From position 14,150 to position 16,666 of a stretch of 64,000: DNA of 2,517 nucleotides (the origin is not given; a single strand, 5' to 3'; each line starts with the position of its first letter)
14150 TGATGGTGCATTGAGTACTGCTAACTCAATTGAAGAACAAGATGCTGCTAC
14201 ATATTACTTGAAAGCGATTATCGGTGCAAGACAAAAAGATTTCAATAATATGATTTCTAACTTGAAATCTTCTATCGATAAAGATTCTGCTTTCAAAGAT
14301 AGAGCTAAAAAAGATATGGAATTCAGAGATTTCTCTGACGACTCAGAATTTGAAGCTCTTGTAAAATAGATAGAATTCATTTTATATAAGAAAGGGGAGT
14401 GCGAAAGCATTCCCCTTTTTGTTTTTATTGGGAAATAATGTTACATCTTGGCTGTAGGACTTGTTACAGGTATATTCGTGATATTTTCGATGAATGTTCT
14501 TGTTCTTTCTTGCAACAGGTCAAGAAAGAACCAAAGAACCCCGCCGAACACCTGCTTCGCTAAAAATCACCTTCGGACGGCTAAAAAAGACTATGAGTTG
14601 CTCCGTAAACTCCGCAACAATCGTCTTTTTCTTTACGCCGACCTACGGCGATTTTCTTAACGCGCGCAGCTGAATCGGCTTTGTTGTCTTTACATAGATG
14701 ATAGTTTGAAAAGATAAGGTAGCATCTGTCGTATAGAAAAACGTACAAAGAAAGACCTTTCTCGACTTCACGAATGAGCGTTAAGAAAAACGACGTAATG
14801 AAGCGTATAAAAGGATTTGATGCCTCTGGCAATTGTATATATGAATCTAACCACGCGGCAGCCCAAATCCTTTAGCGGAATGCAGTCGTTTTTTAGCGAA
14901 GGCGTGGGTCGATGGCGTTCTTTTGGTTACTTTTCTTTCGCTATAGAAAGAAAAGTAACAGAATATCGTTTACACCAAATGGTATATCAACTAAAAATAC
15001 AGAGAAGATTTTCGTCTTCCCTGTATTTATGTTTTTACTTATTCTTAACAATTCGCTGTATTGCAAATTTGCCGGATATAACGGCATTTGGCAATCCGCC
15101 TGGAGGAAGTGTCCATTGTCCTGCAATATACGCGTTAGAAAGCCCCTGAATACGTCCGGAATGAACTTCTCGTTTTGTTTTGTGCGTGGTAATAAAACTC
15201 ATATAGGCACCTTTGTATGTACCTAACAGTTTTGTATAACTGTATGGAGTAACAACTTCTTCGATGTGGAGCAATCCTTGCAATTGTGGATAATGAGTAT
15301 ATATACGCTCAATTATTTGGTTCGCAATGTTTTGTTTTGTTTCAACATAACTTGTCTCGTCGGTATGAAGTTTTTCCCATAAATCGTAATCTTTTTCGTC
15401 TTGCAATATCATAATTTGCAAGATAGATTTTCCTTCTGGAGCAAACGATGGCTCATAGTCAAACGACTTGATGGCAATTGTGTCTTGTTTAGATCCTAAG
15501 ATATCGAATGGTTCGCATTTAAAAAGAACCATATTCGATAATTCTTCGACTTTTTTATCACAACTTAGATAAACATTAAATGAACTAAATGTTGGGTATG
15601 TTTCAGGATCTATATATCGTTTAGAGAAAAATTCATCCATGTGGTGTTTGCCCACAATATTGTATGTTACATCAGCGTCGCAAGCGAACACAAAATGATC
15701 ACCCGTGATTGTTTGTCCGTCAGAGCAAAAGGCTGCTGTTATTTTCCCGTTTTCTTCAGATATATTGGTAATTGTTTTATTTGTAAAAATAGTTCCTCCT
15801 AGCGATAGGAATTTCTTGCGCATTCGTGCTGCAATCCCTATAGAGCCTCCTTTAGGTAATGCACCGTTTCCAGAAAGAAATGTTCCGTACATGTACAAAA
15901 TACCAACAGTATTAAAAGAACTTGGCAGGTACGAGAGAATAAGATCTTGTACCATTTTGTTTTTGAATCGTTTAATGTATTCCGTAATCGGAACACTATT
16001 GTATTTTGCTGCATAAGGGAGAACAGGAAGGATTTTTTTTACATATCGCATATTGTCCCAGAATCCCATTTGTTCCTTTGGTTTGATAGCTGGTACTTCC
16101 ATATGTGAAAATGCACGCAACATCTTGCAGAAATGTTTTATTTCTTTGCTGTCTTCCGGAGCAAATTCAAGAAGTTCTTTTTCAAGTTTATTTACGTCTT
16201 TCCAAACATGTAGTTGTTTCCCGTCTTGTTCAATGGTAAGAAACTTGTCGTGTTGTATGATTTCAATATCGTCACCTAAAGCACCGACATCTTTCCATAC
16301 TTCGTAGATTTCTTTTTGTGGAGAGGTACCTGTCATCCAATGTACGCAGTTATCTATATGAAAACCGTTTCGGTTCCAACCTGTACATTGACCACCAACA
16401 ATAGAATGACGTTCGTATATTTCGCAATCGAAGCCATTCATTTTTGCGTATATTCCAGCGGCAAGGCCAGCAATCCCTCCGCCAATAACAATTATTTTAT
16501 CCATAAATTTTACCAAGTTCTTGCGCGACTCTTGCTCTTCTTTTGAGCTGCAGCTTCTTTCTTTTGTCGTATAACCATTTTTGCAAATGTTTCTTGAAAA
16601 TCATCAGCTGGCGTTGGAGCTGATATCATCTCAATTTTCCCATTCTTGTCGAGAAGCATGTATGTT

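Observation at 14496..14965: GC-richer ~470-bp imperfect palindrome with perfect terminal hairpins between convergent genes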

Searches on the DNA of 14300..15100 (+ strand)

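Call 7: search_rna_families(source=window, start=14300, end=15100, threshold=evalue, max_evalue=10, show_alignments=3)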
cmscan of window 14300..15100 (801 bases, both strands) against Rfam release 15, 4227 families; matches with E-value up to 10: 14.
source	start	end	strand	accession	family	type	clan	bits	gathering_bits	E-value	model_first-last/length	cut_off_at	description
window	14388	14551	-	RF04184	BTnc060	Gene; sRNA;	-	26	228.9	0.086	1-213/213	no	Bacteroides sRNA BTnc060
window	14383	14434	-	RF02066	STnc320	Gene; sRNA;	-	25.8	50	0.019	1-55/55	no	Salmonella enterica sRNA STnc320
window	14945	15051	+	RF01471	rliB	Gene; sRNA;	-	24.7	40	0.0097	1-360/360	no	Listeria sRNA rliB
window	14305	14429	+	RF00558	L20_leader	Cis-reg; leader;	-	22.6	58.7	0.062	1-127/127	no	Ribosomal protein L20 leader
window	14353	14425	+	RF02371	PyrG_leader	Cis-reg; leader;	-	20.6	65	4.8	1-78/78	no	PyrG leader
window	14990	15081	-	RF02029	sraA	Gene; sRNA;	-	19.8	56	2.6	1-95/95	no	sraA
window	14366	14420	+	RF02766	Ysr49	Gene; sRNA;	-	18.5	95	0.56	1-124/124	no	Yersinia sRNA 49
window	14353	14420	+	RF04180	BTnc231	Gene; sRNA;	-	16.2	80.4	1.3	1-154/154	no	Bacteroides sRNA BTnc231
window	14999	15062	-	RF02427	SpF10_sRNA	Gene; sRNA;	-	15.6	60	7.7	1-57/57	no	Streptococcus sRNA SpF10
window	14807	14877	-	RF03822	mir-3931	Gene; miRNA;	-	15.4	49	5.1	1-77/77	no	mir-3931 microRNA precursor family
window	14907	14977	+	RF03323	mir-3613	Gene; miRNA;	-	15.1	91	5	1-86/86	no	mir-3613 microRNA precursor family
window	14449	14509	-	RF03055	RAGATH-30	Gene; sRNA;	-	15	59.5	5.4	1-59/59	no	RAGATH-30 RNA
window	14965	15063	+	RF00026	U6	Gene; snRNA; splicing;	CL00009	13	44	3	1-105/105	no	U6 spliceosomal RNA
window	14381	14418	+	RF00619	U6atac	Gene; snRNA; splicing;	CL00009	11.7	33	2.9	1-126/126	no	U6atac minor spliceosomal RNA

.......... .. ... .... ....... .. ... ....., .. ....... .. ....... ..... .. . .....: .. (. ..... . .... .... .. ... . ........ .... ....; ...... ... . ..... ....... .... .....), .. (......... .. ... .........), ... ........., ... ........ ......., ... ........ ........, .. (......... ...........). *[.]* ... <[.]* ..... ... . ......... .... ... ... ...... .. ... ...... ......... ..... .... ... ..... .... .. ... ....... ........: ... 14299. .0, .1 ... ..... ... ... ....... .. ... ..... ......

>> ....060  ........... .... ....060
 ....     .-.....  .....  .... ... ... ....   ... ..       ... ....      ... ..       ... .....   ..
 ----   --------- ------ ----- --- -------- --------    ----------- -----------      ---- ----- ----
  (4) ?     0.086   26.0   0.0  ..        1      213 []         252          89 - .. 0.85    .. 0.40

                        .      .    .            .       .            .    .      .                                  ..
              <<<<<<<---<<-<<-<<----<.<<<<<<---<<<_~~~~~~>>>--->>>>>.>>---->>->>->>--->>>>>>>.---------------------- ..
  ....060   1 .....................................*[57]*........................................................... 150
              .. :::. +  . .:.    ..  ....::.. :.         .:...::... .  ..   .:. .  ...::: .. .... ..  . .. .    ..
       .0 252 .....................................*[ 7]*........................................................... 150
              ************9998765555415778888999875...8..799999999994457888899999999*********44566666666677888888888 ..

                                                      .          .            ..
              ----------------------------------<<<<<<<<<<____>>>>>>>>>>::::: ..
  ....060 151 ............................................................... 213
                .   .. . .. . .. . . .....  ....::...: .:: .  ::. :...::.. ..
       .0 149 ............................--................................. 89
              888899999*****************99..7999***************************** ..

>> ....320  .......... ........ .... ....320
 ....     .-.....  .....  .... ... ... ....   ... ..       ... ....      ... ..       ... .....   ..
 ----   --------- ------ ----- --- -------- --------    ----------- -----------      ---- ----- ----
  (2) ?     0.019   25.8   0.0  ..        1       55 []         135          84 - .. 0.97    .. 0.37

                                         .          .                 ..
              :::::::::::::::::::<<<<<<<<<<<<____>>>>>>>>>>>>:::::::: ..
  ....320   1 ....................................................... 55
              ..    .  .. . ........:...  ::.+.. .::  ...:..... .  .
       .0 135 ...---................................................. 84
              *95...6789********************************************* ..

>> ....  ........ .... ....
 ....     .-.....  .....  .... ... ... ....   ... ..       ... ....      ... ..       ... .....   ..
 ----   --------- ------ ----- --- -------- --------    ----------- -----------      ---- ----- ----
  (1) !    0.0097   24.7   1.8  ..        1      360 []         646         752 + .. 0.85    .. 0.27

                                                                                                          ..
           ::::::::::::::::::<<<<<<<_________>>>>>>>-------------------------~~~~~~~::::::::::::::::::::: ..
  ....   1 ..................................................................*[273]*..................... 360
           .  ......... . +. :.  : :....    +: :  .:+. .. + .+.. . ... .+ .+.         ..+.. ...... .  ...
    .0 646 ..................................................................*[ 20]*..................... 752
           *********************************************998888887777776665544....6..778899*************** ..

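Call 31: search_dna_similar(query=window:14421-14994:+, collection=plasmids, mode=distant, max_evalue=0.01)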
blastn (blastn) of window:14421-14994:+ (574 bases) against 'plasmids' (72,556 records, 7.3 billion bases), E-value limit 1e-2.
Records with a match: 6; places in all: 6; records where one place covers at least 80% of the query: 0.
Best place of each record, by identity: 80-90% 6.
By first word of the organism name: Burkholderia 6.
By predicted mobility (MOB-suite, as given by PLSDB): non-mobilizable 6.
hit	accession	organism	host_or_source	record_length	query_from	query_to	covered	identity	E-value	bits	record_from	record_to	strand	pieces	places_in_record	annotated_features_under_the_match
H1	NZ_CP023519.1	Burkholderia cepacia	Onion,onion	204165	498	539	7%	88.1%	4e-3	51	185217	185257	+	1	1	none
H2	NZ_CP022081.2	Burkholderia cepacia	Environment,plant derived food stuff, ...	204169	498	539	7%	88.1%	4e-3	51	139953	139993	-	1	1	none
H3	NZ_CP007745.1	Burkholderia cepacia ATCC 25416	Plant derived food stuff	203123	498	539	7%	88.1%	4e-3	51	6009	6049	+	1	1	none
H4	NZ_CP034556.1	Burkholderia cepacia ATCC 25416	single cell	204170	498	539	7%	88.1%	4e-3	51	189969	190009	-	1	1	none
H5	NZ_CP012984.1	Burkholderia cepacia ATCC 25416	Allium cepa (onion),microbe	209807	498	539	7%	88.1%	4e-3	51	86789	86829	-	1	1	none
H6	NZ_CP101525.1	Burkholderia arboris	mixed culture,soil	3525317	498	539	7%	88.1%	4e-3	51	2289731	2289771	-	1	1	none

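Call 32: search_dna_similar(query=window:14421-14994:+, collection=phages, mode=distant, max_evalue=0.01)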
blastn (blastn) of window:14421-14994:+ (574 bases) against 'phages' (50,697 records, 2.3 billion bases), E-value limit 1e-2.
No match.

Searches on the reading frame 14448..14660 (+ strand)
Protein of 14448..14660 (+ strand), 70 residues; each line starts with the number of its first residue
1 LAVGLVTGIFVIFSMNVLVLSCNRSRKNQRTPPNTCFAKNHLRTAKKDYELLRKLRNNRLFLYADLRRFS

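Call 9: search_protein_families(library=pfam, proteins=[window:14448-14660:+], max_evalue=0.01)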
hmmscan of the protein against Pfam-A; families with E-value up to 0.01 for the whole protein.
window:14448-14660:+ (70 aa): 0 families

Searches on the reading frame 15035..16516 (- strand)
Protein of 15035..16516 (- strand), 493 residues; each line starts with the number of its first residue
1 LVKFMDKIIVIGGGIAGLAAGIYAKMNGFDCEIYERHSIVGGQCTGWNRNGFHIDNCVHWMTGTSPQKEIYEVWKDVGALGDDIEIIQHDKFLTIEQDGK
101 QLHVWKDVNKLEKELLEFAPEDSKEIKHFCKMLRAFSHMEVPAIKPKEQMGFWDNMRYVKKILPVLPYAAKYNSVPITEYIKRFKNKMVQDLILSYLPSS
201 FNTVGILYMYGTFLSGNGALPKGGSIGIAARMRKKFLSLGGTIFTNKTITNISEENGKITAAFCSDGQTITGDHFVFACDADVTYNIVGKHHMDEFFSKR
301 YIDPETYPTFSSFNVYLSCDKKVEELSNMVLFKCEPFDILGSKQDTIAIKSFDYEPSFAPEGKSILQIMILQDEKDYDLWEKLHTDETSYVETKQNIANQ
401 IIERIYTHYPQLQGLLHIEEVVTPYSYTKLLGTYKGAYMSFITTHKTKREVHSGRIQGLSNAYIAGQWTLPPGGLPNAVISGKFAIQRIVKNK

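Call 9: search_protein_families(library=pfam, proteins=[window:15035-16516:-], max_evalue=0.01)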
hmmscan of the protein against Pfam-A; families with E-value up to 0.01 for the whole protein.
window:15035-16516:- (493 aa): 10 families
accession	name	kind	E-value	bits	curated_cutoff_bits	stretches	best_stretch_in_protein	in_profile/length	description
PF01593.30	Amino_oxidase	-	1.1e-20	74.7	19.8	1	15-489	1-442/443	Flavin containing amine oxidoreductase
PF13450.12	NAD_binding_8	-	6.2e-16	58.9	21.9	1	10-76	1-67/68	NAD(P)-binding Rossmann-like domain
PF01266.30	DAO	-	9.9e-11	42.2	27.9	1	7-49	1-43/353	FAD dependent oxidoreductase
PF07992.20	Pyr_redox_2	-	7e-08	32.7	26.1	1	7-109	2-92/291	Pyridine nucleotide-disulphide oxidoreductase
PF12831.13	FAD_oxidored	-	5.5e-06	26.4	27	1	8-46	2-40/416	FAD dependent oxidoreductase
PF00890.30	FAD_binding_2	-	4e-05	23.4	20.4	1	8-45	2-38/414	FAD binding domain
PF06100.17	MCRA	-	0.0005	19.5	23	1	7-56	3-58/495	MCRA family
PF03486.20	HI0933_like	-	0.0011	18.9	50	0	7-41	2-36/244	HI0933-like protein Rossmann domain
PF13738.12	Pyr_redox_3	-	0.0012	18.6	30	0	9-40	1-33/305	Pyridine nucleotide-disulphide oxidoreductase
PF01134.28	GIDA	-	0.0074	15.8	22.1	0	7-35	1-29/391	Glucose inhibited division protein A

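Call 12: find_related_loci(query=window:15035-16516:-, collection=genome_contigs, flank=4000)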
Query window:15035-16516:- (493 aa) in genome_contigs; peptide patterns used: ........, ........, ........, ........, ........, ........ (x = any residue, [..] = any of these).
121 stretches matched a pattern; 103 encode a relative of the query (tblastn E <= 1e-3); the best 80 are kept; 80 distinct loci.
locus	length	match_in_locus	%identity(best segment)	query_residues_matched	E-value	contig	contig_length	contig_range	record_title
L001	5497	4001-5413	86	23-493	0e+0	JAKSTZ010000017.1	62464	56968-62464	MAG: Bacteroidales bacterium isolate Horse_feces320 MAG320_17, whole genome shotgun sequence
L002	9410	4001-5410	86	23-492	0e+0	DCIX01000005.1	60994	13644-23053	MAG TPA_asm: Bacteroidales bacterium UBA1715 UBA1715_contig_4340, whole genome shotgun sequence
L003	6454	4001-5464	53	5-491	0e+0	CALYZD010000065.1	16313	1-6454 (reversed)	MAG: uncultured Bacteroidales bacterium isolate SRR14474046_bin.32_metaWRAP_v1.3_MAG genome assembly, contig: ERZ9423955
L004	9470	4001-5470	45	4-493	1e-162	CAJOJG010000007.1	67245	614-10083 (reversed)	uncultured Bacteroidales bacterium isolate Red_deer_4_mag_215 genome assembly, contig: scaffold_396, whole genome shotgu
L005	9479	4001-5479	48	2-492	6e-162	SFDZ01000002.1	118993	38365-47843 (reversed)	MAG: Bacteroidales bacterium isolate W0P28.013 Contig42, whole genome shotgun sequence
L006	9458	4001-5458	48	8-491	3e-160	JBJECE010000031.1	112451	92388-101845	MAG: Paludibacteraceae bacterium isolate LOHA06_bin.021 NODE_62_length_112451_cov_37.841987, whole genome shotgun sequen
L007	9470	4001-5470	45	5-493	2e-160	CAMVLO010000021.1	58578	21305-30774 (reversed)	MAG TPA_asm: uncultured Bacteroidales bacterium isolate SRR8387717_bin.14_metaWRAP_v1.3_MAG genome assembly, contig: ERZ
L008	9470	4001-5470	45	4-492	5e-160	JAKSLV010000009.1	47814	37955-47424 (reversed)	MAG: Bacteroidales bacterium isolate Horse_feces108 MAG108_9, whole genome shotgun sequence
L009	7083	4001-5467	47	7-493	1e-158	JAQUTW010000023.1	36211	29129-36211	MAG: Paludibacteraceae bacterium isolate STD2_129 NODE_4055_length_36211_cov_6.586687_Sandtown_D2, whole genome shotgun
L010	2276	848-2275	46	4-478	3e-168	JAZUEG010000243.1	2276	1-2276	MAG: Bacteroidales bacterium isolate T1900045300_TH20190070.MAGScoT_cleanbin_000039 SGB_6140_k141_1819066, whole genome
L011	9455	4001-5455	44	4-487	1e-155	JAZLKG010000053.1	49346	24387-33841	MAG: Bacteroidales bacterium isolate T1900044960_TA20190018.MAGScoT_cleanbin_000010 SGB_3926_k141_891177, whole genome s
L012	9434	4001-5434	46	18-493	2e-153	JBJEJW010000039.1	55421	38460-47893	MAG: Paludibacteraceae bacterium isolate PUUB22_bin.061 NODE_324_length_55421_cov_9.254434, whole genome shotgun sequenc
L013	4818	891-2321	46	18-492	4e-156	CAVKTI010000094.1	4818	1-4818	Acutalibacteraceae bacterium isolate H07689-L1_cleanbin_000007 genome assembly, contig: Spades_H07689-L1_contig_8229, wh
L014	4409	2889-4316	46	18-491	8e-154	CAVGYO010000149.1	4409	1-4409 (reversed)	Erysipelotrichaceae bacterium isolate H07637-L1_cleanbin_000028 genome assembly, contig: Spades_H07637-L1_contig_10832,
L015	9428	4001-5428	45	18-491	3e-149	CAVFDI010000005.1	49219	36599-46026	Paludibacteraceae bacterium isolate H07627-L1_cleanbin_000014 genome assembly, contig: Spades_H07627-L1_contig_354, whol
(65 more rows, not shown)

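Call 17: find_encoding_contigs(protein=window:15035-16516:-, flank=3000, max_places=10)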
Protein window:15035-16516:- (493 aa): no gene with exactly this product is on record in the collection.

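Call 20: find_encoding_contigs(protein=window:15035-16504:-, flank=3000, max_places=10)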
Protein window:15035-16504:- (489 aa): no gene with exactly this product is on record in the collection.

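Call 25: find_homologous_proteins(query=window:15035-16504:-, max_evalue=1e-100)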
Query window:15035-16504:- (489 aa): 455 proteins with E <= 1e-100 among 7642 candidates; the best 120 are listed.
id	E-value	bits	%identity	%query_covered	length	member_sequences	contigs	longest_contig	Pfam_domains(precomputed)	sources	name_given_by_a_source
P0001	0.0e+0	1143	100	100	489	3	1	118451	PF01266.31,PF01593.31,PF13450.13,PF07992.21,PF12831.14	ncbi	-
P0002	1.3e-292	989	85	96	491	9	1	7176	PF01266.31,PF01593.31,PF13450.13,PF07992.21,PF12831.14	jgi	-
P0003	2.5e-218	744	62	97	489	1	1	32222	PF01266.31,PF01593.31,PF13450.13,PF07992.21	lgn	-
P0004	1.6e-199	682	56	99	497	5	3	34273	PF01266.31,PF01593.31,PF13450.13,PF07992.21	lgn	-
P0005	1.4e-190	652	53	100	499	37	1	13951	PF01266.31,PF01593.31,PF13450.13,PF00890.31,PF07992.21,PF12831.14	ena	-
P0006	1.0e-164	567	48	100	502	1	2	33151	PF01266.31,PF01593.31,PF13450.13,PF12831.14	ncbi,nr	ncbi:MAG: NAD(P)/FAD-dependent oxidoreductase [Bacteroidales bacterium]|nr:NAD(P)/FAD-dependent oxid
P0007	2.0e-163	563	48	100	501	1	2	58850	PF01266.31,PF01593.31,PF13450.13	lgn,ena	-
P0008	2.6e-161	556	48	100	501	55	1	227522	PF01593.31,PF13450.13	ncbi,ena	-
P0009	2.7e-161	556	47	100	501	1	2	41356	PF01266.31,PF01593.31,PF13450.13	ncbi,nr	ncbi:MAG: NAD(P)/FAD-dependent oxidoreductase [Bacteroidales bacterium]|nr:NAD(P)/FAD-dependent oxid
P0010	6.4e-161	555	47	100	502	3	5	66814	PF01266.31,PF01593.31,PF13450.13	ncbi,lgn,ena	-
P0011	1.5e-159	550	46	100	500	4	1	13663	PF01593.31,PF13450.13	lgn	-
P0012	2.5e-158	546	45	100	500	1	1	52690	PF01266.31,PF01593.31,PF13450.13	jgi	-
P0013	3.5e-158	545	45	100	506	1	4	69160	PF01266.31,PF01593.31,PF13450.13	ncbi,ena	-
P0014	9.3e-158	544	47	100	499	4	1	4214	PF01266.31,PF01593.31,PF13450.13,PF12831.14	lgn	-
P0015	1.3e-157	544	46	100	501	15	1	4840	PF01593.31,PF13450.13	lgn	-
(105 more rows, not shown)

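Call 26: find_encoding_contigs(protein=P0001, flank=3000, max_places=10)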
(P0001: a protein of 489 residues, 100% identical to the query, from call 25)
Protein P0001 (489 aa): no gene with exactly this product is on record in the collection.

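Call 27: find_encoding_contigs(protein=P0002, flank=3000, max_places=10)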
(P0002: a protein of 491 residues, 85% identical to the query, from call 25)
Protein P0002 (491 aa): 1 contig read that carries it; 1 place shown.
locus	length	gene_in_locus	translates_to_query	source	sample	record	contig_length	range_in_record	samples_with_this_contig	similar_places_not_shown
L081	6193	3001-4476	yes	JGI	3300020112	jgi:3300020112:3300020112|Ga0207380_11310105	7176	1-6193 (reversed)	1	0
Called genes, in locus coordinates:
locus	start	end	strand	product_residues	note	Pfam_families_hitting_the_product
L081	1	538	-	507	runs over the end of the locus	?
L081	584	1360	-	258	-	PF00037:Fer4 (weak), PF12837:Fer4_6 (faint), PF12838:Fer4_7, PF13187:Fer4_9, PF13237:Fer4_10, PF14697:Fer4_21 (weak), PF14512:TM1586_NiRdase (faint), PF00881:Nitroreductase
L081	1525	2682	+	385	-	PF00578:AhpC-TSA (faint)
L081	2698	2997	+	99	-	PF13905:Thioredoxin_8 (weak)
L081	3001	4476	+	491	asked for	PF01266:DAO (weak), PF01593:Amino_oxidase, PF07992:Pyr_redox_2 (weak), PF12831:FAD_oxidored (weak), PF13450:NAD_binding_8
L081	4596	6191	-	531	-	?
